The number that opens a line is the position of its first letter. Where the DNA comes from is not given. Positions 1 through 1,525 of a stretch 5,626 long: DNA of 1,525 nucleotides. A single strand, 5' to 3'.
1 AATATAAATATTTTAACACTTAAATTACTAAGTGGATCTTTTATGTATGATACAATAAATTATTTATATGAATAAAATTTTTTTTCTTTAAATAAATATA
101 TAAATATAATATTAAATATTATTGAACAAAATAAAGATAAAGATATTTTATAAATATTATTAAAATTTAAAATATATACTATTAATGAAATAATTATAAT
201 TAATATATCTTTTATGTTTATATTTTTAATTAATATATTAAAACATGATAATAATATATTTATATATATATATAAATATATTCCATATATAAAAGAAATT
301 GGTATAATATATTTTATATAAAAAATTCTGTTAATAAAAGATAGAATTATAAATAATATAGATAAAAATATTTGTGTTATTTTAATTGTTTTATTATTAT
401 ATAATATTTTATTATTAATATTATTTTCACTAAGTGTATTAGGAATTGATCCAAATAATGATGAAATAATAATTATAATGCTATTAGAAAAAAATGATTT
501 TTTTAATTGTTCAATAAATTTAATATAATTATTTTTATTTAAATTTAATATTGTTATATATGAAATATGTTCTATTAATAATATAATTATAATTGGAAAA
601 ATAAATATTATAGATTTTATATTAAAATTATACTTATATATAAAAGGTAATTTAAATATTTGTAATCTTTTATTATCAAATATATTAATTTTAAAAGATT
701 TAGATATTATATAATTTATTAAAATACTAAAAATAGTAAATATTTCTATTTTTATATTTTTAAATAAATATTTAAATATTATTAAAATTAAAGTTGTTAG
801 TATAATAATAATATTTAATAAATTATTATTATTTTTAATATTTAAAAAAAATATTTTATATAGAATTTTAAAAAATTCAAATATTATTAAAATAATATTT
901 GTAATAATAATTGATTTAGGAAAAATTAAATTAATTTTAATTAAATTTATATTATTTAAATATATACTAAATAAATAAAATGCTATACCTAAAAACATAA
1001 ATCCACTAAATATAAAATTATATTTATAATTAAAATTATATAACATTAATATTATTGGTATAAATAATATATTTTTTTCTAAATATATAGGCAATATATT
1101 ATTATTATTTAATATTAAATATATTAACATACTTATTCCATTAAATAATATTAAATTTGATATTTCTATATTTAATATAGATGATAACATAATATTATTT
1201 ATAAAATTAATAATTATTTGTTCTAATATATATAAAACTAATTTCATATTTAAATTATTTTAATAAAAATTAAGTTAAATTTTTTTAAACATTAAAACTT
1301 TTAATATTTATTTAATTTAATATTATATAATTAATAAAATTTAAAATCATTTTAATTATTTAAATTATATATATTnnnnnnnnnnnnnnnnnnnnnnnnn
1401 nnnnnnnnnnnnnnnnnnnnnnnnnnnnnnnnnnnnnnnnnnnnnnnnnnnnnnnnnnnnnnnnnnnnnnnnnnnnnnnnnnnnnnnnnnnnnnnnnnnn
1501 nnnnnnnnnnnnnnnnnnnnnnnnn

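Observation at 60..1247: UraA-like nucleobase permease on the pectinase plasmid: extremely low GC yet intact, with a diverged substrate-binding segment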

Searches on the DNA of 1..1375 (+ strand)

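Call 15: search_dna_similar(query=window:1-1375:+, collection=plasmids, mode=distant, max_rows=60)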
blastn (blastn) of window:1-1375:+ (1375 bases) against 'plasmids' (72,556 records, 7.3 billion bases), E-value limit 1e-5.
Records with a match: 8; places in all: 8; records where one place covers at least 80% of the query: 6.
Best place of each record, by identity: 60-80% 8.
By first word of the organism name: Candidatus 8.
By predicted mobility (MOB-suite, as given by PLSDB): non-mobilizable 8.
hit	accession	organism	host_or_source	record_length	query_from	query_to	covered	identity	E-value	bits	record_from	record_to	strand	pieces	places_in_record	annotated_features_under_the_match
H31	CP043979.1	Candidatus Stammera capleta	Cassida vibex,insect metagenome,Whole ...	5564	1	1370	100%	77.6%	0e+0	1105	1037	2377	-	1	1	record has no annotation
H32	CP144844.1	Candidatus Stammera capleta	insect metagenome,tissue sample,midgut ...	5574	1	1375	100%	77.1%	0e+0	1058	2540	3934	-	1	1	record has no annotation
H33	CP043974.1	Candidatus Stammera capleta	Cassida viridis,insect metagenome,Whole ...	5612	3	1368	99%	76.6%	0e+0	1002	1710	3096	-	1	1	record has no annotation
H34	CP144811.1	Candidatus Stammera capleta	insect metagenome,tissue sample,midgut ...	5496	1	1374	100%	66.5%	2e-67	264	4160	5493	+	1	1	record has no annotation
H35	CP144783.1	Candidatus Stammera capleta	insect metagenome,tissue sample,midgut ...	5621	1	1322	96%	67.3%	8e-92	345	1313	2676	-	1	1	record has no annotation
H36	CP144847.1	Candidatus Stammera capleta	insect metagenome,tissue sample,midgut ...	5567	5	1148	83%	66.2%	4e-64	254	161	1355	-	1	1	record has no annotation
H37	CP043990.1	Candidatus Stammera capleta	Acromis sparsa,insect metagenome,Whole ...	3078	96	478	28%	66.0%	1e-7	67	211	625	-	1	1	record has no annotation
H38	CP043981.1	Candidatus Stammera capleta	Parachirida sp.,insect metagenome,Whole ...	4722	1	209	15%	68.3%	4e-7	65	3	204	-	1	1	record has no annotation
